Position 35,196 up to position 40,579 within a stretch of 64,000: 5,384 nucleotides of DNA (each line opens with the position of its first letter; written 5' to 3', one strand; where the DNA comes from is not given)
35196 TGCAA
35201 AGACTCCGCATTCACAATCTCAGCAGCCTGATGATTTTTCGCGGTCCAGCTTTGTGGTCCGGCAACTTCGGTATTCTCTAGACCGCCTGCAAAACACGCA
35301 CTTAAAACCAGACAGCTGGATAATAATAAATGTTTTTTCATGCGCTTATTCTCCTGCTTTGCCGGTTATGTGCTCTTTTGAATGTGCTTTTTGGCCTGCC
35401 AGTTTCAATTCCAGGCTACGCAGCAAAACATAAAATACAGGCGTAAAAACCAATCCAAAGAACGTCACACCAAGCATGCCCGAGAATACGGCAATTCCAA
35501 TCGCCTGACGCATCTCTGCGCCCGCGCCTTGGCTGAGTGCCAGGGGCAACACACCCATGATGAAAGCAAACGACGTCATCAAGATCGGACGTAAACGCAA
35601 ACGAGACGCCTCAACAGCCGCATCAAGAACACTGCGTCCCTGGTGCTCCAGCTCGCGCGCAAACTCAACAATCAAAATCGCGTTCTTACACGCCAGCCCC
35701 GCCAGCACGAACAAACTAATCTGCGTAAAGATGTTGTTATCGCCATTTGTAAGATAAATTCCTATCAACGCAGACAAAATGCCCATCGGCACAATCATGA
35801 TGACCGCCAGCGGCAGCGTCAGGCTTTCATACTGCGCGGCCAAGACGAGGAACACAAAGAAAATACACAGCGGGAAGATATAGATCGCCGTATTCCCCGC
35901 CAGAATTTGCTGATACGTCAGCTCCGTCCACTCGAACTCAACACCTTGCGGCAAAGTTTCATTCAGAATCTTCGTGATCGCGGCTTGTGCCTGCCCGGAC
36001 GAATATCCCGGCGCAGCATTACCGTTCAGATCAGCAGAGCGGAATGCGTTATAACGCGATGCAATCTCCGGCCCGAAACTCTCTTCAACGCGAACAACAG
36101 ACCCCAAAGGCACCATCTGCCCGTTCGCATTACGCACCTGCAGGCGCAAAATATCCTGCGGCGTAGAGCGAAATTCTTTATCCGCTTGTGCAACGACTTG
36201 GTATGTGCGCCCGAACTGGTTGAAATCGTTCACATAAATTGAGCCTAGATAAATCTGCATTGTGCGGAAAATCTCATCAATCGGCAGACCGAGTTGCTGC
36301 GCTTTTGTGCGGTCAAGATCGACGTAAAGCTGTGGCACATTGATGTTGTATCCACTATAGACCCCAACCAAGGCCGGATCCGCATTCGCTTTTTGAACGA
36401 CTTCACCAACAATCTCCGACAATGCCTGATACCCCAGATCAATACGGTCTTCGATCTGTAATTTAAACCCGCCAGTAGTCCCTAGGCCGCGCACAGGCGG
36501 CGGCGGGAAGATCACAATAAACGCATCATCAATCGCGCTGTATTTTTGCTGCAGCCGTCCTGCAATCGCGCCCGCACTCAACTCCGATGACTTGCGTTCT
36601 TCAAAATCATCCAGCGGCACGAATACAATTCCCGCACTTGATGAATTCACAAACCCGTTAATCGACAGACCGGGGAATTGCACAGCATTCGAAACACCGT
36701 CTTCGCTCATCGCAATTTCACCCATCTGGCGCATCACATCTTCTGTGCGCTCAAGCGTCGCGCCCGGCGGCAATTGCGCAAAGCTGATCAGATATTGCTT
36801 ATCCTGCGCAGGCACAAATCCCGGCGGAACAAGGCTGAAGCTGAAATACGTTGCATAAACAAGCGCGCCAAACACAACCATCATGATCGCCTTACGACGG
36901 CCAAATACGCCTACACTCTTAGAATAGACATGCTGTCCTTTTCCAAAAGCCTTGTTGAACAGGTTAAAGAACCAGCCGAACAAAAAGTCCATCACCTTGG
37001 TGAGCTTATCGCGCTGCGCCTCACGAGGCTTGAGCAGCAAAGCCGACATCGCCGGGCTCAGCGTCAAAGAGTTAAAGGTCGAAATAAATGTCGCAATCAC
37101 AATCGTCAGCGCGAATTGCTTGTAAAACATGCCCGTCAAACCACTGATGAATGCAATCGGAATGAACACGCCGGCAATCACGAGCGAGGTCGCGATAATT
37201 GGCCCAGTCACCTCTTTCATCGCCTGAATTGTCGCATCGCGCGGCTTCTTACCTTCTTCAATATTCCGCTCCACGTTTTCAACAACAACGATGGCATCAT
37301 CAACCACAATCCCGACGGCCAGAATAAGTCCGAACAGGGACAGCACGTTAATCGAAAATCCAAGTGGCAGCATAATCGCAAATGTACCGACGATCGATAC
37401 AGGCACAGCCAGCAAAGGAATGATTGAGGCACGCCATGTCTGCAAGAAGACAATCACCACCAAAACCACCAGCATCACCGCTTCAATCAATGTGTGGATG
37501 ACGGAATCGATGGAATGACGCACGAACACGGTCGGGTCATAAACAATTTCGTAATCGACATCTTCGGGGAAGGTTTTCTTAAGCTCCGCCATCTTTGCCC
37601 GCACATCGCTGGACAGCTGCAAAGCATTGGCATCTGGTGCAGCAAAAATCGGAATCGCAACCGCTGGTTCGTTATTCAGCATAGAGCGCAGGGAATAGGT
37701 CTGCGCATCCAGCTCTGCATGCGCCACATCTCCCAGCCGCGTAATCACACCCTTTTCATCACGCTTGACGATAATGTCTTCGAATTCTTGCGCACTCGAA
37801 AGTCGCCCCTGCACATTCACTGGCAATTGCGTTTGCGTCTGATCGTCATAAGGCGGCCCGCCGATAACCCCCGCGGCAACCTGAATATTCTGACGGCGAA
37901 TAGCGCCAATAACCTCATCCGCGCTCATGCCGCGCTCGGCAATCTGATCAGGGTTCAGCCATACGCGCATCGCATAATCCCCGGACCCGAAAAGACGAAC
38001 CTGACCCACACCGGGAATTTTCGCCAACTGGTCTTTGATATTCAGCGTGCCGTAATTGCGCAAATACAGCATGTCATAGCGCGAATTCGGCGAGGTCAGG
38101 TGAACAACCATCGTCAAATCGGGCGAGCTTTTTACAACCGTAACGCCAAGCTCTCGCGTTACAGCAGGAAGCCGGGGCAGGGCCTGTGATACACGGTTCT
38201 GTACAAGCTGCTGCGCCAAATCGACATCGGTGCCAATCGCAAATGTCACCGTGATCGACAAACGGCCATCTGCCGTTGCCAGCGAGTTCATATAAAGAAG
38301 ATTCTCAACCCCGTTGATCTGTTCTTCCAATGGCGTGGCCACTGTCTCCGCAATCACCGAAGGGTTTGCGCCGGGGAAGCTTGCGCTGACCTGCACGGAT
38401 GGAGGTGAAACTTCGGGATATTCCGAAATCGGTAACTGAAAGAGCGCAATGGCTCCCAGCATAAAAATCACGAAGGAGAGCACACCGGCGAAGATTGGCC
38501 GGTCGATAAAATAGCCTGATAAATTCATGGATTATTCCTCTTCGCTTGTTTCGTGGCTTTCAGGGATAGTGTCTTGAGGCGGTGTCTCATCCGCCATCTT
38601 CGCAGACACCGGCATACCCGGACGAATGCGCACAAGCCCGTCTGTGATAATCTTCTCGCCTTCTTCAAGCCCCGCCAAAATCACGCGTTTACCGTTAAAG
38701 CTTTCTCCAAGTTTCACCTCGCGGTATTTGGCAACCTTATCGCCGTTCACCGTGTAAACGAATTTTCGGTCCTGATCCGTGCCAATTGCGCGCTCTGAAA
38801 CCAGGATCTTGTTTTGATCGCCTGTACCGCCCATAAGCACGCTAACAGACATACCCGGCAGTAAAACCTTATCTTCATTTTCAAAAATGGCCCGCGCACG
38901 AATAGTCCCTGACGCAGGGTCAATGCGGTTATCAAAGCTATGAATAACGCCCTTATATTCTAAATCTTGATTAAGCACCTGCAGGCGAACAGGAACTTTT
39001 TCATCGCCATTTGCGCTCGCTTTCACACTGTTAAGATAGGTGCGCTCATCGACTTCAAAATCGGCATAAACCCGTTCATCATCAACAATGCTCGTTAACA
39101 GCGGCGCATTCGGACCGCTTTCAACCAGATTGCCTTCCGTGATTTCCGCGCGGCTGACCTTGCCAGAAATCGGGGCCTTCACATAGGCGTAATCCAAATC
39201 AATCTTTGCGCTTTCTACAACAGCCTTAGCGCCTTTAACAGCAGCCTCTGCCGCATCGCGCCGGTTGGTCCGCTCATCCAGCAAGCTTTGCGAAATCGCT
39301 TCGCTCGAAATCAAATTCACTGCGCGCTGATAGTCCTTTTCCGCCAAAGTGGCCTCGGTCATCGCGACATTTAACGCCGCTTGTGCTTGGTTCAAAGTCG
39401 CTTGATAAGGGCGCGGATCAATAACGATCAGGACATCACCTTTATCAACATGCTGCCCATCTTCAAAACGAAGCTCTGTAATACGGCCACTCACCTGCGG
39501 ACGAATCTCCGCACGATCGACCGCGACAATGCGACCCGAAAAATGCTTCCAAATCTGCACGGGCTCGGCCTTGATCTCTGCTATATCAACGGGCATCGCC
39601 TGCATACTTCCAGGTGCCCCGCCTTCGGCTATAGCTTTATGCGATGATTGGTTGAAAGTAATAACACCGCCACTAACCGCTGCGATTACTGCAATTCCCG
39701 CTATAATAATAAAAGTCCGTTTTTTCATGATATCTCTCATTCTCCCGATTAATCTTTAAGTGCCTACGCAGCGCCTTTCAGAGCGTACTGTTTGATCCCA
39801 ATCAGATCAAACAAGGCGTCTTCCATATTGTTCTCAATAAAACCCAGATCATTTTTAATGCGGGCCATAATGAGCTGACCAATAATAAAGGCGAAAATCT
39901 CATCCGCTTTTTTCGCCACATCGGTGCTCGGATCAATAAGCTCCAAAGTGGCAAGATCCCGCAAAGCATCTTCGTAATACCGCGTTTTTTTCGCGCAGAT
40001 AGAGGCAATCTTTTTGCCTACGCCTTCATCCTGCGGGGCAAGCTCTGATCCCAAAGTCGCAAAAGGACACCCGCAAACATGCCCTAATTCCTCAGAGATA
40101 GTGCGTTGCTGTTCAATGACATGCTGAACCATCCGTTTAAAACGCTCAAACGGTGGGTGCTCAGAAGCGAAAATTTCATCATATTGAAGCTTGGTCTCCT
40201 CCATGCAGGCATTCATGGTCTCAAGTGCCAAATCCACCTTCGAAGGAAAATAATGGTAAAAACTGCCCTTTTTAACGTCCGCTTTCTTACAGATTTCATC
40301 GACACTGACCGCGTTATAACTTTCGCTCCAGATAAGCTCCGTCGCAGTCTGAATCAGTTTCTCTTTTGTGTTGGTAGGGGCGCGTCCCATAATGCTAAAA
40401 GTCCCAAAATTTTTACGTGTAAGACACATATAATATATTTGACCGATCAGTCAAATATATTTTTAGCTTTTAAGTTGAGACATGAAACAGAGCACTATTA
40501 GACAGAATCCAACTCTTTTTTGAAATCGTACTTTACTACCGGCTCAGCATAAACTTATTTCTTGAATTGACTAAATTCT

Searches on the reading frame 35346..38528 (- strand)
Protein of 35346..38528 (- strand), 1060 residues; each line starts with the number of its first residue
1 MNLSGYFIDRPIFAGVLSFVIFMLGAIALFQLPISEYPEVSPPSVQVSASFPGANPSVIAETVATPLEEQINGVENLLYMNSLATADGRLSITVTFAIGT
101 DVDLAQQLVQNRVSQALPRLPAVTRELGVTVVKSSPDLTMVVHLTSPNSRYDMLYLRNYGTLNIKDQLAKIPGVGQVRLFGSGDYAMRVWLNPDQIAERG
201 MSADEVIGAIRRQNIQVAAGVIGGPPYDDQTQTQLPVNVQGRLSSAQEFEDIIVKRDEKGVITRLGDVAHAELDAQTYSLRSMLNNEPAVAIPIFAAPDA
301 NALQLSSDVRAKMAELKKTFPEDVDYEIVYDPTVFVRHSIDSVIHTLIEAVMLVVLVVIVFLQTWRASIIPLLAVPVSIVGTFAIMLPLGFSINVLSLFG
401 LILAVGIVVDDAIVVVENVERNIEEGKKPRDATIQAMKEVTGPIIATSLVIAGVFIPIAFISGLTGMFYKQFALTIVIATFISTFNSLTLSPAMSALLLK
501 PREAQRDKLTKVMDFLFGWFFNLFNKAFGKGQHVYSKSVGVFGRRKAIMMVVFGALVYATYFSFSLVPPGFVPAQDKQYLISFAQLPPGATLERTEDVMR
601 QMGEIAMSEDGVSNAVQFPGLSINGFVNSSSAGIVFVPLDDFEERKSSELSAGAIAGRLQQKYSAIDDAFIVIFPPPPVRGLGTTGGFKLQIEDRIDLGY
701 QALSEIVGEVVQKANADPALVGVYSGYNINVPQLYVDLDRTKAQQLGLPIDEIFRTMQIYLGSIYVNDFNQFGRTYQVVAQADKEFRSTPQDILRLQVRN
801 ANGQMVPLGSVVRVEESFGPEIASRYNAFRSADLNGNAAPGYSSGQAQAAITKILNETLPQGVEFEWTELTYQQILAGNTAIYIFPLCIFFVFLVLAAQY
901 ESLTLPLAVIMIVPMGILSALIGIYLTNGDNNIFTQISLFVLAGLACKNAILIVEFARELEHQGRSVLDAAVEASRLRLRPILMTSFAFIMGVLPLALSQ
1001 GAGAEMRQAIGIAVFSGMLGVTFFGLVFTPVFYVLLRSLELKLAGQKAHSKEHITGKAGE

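Call 35: search_protein_families(library=pfam, proteins=[window:35346-38528:-], max_evalue=0.01)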
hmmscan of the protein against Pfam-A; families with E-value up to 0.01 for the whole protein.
window:35346-38528:- (1060 aa): 3 families
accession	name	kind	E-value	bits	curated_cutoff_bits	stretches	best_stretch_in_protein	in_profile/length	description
PF00873.25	ACR_tran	-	0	1148.6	28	1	4-1036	2-1020/1021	AcrB/AcrD/AcrF family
PF03176.21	MMPL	-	6.9e-13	48.7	20.5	2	345-501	145-305/333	MMPL family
PF02355.23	SecD_SecF_C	-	2e-06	27.8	20.5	1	342-496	33-184/189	Protein export membrane protein SecD/SecF, C-terminal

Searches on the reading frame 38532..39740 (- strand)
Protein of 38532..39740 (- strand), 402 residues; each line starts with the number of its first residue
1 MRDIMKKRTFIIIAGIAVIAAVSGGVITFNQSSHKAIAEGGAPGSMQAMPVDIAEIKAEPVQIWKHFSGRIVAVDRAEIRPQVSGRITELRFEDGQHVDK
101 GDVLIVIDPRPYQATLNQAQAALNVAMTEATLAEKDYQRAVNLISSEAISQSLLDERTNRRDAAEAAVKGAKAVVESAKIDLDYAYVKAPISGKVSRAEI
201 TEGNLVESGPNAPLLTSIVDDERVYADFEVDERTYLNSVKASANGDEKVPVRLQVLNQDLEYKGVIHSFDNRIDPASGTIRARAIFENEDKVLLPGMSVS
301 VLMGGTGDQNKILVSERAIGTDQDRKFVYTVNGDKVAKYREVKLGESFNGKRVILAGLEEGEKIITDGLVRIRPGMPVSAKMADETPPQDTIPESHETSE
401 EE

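Call 35: search_protein_families(library=pfam, proteins=[window:38532-39740:-], max_evalue=0.01)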
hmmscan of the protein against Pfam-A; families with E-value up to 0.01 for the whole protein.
window:38532-39740:- (402 aa): 4 families
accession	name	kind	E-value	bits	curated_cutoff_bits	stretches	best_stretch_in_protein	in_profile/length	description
PF16576.10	HlyD_D23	-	5e-17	62.3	30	1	77-299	20-214/214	Barrel-sandwich domain of CusB or HlyD membrane-fusion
PF13437.12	HlyD_3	-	4.1e-15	56.9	22.2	1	187-296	2-106/106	HlyD family secretion protein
PF13533.13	Biotin_lipoyl_2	-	2.3e-11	43.6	29.8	1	78-108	2-32/32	Biotin-lipoyl like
PF00364.28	Biotin_lipoyl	-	0.00025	21.3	22.1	0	78-107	44-73/73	Biotin-requiring enzyme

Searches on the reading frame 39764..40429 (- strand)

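Call 35: search_protein_families(library=pfam, proteins=[window:39764-40429:-], max_evalue=0.01)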
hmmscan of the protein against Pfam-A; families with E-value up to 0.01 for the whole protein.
window:39764-40429:- (221 aa): 3 families
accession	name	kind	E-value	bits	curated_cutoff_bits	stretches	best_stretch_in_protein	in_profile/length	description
PF00440.29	TetR_N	-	3.1e-14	52.9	24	1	25-70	1-46/47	Bacterial regulatory proteins, tetR family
PF16925.10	TetR_C_13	-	2.6e-06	28.2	27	1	103-194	7-98/109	Tetracyclin repressor-like, C-terminal domain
PF21993.1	TetR_C_13_2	-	6e-05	23.7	27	1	100-196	4-95/103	Transcriptional regulator LmrA/YxaF-like, C-terminal domain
